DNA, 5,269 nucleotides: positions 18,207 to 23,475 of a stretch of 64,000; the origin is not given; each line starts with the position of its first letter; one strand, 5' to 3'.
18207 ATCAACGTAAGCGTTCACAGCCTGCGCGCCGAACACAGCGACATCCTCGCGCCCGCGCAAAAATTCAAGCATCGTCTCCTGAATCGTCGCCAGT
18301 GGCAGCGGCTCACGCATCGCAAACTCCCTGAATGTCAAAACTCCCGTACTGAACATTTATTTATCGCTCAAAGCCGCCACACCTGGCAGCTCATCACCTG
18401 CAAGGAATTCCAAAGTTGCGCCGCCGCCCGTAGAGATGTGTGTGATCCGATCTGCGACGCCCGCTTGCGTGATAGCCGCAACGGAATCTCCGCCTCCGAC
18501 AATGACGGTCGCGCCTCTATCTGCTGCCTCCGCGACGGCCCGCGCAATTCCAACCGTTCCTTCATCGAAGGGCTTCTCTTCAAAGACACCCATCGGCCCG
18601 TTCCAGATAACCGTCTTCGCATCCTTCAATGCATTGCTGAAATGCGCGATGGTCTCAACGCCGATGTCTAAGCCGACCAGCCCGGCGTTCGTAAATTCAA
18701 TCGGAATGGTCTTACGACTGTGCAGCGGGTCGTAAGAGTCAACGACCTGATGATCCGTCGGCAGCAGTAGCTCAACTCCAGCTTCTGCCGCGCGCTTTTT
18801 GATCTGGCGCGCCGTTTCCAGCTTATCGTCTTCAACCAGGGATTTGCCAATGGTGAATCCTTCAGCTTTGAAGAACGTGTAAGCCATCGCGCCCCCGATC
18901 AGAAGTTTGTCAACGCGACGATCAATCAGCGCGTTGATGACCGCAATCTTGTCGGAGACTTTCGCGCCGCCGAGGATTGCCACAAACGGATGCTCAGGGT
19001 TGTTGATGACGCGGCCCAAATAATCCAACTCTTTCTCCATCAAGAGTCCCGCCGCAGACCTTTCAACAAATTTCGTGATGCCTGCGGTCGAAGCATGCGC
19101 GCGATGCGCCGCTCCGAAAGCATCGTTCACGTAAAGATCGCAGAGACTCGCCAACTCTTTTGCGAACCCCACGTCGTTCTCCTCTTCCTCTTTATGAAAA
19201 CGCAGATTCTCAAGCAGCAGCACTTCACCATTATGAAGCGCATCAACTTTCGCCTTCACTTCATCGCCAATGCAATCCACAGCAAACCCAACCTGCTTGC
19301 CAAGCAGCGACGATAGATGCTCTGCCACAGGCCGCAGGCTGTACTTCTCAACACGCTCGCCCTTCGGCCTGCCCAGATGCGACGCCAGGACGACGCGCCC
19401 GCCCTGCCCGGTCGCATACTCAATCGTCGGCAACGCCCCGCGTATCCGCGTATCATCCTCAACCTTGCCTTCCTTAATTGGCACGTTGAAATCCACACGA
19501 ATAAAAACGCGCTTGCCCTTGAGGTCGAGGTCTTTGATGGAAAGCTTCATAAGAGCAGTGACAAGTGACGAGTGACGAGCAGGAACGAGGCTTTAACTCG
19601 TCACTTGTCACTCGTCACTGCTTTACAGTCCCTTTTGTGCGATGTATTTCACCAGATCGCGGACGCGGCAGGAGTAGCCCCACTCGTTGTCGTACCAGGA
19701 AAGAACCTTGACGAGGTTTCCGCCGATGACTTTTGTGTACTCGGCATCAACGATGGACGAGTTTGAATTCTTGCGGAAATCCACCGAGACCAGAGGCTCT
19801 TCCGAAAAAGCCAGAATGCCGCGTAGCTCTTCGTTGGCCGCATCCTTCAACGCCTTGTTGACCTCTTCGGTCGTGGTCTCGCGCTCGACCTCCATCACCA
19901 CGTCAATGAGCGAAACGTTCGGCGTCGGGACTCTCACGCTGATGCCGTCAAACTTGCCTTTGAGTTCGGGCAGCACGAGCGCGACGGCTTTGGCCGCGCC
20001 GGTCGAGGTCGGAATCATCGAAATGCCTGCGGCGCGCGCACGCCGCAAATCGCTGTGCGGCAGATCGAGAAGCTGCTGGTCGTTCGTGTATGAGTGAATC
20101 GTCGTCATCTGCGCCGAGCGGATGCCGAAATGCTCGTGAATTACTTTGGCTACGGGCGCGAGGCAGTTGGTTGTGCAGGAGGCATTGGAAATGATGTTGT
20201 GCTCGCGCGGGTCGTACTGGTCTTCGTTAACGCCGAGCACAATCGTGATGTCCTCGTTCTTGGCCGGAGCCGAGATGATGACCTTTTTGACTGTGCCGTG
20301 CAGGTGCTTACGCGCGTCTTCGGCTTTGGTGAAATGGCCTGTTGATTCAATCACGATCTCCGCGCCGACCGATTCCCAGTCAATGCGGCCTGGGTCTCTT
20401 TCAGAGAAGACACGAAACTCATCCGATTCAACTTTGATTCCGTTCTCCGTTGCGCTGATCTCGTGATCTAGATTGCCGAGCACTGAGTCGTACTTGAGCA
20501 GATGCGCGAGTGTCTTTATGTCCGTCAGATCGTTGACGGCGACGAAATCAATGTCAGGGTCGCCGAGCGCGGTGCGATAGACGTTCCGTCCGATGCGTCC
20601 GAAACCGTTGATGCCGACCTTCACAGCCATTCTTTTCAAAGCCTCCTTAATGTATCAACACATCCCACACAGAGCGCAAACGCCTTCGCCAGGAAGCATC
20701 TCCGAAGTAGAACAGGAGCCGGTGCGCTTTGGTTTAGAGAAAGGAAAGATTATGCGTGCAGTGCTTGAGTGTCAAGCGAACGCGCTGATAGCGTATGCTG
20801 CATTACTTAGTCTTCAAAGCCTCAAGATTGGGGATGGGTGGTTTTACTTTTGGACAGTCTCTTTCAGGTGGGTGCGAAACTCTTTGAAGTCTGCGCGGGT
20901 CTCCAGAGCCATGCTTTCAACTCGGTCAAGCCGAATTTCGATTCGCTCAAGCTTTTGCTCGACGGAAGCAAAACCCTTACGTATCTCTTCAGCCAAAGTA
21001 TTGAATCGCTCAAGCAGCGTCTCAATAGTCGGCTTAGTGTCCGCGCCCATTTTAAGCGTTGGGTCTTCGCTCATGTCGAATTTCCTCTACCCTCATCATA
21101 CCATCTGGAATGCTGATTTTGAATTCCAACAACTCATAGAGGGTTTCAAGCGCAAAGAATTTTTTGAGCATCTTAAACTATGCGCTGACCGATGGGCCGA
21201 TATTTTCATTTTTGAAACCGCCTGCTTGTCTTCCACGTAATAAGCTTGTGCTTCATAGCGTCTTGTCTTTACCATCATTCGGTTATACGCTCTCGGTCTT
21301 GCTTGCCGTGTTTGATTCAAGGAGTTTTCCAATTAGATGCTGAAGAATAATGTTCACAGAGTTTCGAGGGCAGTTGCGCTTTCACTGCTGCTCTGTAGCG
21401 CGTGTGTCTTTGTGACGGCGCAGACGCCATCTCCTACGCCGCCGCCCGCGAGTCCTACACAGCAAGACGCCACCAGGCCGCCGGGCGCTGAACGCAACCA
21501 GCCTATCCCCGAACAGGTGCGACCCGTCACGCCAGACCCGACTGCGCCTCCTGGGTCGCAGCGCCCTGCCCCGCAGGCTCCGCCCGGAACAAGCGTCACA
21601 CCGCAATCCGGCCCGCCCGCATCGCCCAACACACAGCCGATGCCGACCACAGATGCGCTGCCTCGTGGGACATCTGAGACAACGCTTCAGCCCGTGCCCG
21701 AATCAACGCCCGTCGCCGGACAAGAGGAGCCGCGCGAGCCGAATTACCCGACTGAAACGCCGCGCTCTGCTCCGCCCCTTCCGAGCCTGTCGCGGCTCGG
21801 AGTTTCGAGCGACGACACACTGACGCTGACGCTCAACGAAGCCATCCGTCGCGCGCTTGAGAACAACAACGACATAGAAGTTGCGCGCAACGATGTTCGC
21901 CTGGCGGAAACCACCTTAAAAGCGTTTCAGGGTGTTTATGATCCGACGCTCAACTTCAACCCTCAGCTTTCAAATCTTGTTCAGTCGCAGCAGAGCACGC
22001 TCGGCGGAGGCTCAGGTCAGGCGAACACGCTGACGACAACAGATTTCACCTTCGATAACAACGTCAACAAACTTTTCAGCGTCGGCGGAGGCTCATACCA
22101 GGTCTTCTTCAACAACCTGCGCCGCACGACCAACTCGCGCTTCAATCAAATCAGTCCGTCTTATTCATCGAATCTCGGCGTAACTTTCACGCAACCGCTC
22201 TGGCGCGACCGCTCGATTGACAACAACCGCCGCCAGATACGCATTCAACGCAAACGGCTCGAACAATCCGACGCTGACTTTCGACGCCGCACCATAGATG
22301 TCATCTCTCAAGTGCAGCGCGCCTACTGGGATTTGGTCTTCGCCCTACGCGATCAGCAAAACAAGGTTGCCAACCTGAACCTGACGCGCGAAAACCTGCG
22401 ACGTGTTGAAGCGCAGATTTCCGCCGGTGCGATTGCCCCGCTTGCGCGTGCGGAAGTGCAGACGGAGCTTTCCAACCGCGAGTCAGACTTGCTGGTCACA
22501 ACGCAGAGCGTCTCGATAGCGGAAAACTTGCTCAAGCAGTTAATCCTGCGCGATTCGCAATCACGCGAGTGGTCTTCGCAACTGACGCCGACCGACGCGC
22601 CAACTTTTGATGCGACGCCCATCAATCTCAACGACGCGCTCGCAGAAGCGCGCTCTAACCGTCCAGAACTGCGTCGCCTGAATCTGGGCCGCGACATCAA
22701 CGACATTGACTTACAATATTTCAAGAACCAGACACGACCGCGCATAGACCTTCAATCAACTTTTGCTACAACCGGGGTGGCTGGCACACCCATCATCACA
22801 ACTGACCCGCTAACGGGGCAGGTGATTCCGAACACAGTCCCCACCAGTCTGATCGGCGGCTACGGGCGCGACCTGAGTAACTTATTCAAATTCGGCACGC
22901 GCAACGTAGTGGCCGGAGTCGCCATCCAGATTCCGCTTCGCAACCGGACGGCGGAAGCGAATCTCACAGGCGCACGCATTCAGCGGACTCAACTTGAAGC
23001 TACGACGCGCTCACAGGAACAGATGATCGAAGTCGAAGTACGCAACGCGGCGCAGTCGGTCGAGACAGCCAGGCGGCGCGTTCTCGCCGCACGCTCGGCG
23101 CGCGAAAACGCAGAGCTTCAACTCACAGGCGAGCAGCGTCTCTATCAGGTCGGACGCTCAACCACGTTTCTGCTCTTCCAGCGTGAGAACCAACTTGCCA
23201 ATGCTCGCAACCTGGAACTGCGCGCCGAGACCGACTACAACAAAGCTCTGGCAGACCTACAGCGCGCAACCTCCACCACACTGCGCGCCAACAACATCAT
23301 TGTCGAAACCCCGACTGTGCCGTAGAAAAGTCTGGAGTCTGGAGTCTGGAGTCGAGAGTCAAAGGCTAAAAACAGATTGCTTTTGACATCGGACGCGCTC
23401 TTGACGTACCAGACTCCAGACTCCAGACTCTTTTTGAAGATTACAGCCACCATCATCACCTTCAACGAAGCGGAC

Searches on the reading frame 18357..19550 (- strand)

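Call 28: search_protein_families(library=pfam, proteins=[window:18357-19550:-], max_evalue=0.001)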
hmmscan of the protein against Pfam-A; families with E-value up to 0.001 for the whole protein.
window:18357-19550:- (397 aa): 1 family
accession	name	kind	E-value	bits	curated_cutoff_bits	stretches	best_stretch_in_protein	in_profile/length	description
PF00162.24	PGK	-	2.2e-159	531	27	1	5-385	1-378/379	Phosphoglycerate kinase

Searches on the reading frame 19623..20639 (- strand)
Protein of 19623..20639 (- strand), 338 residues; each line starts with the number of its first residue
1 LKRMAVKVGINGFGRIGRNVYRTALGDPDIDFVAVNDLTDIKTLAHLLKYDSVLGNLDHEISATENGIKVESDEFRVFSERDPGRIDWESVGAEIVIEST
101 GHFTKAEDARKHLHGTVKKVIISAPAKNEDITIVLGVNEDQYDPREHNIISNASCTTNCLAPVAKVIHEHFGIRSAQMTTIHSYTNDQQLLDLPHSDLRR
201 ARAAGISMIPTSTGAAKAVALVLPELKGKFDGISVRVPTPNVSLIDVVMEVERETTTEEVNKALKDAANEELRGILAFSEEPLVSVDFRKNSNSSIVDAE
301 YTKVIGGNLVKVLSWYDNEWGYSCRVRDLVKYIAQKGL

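Call 75: search_protein_families(library=pfam, proteins=[window:19623-20639:-], max_evalue=0.00001)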
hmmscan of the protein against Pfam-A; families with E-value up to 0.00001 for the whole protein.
window:19623-20639:- (338 aa): 2 families
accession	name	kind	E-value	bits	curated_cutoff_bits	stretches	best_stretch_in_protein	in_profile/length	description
PF02800.25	Gp_dh_C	-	1.9e-67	226.2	24.4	1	160-316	1-158/158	Glyceraldehyde 3-phosphate dehydrogenase, C-terminal domain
PF00044.30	Gp_dh_N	-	6.2e-36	123.2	31.7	1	6-105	1-100/101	Glyceraldehyde 3-phosphate dehydrogenase, NAD binding domain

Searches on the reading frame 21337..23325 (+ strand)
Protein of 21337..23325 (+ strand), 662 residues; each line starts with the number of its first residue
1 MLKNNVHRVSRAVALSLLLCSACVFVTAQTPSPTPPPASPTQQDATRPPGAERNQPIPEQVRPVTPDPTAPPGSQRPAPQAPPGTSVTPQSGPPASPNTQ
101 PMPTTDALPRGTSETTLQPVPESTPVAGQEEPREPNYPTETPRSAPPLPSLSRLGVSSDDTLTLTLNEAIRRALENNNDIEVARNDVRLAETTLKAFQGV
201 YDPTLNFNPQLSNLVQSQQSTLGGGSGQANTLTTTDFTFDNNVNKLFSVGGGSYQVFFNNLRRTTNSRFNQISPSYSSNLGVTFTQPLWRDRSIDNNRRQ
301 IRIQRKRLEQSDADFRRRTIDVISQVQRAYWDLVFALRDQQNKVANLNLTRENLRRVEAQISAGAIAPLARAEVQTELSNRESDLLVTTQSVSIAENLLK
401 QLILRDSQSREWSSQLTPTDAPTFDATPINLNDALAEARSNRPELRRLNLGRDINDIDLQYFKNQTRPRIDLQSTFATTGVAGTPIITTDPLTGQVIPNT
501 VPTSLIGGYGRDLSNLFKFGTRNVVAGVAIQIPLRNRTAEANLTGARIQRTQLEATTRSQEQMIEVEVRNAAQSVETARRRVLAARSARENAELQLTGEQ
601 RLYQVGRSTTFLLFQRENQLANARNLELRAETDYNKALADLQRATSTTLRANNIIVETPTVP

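Call 75: search_protein_families(library=pfam, proteins=[window:21337-23325:+], max_evalue=0.00001)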
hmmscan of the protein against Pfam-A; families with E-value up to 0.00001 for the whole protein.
window:21337-23325:+ (662 aa): 1 family
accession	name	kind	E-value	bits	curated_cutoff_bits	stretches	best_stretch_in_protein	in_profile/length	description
PF02321.23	OEP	-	7.9e-38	130.6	22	2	431-645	1-186/187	Outer membrane efflux protein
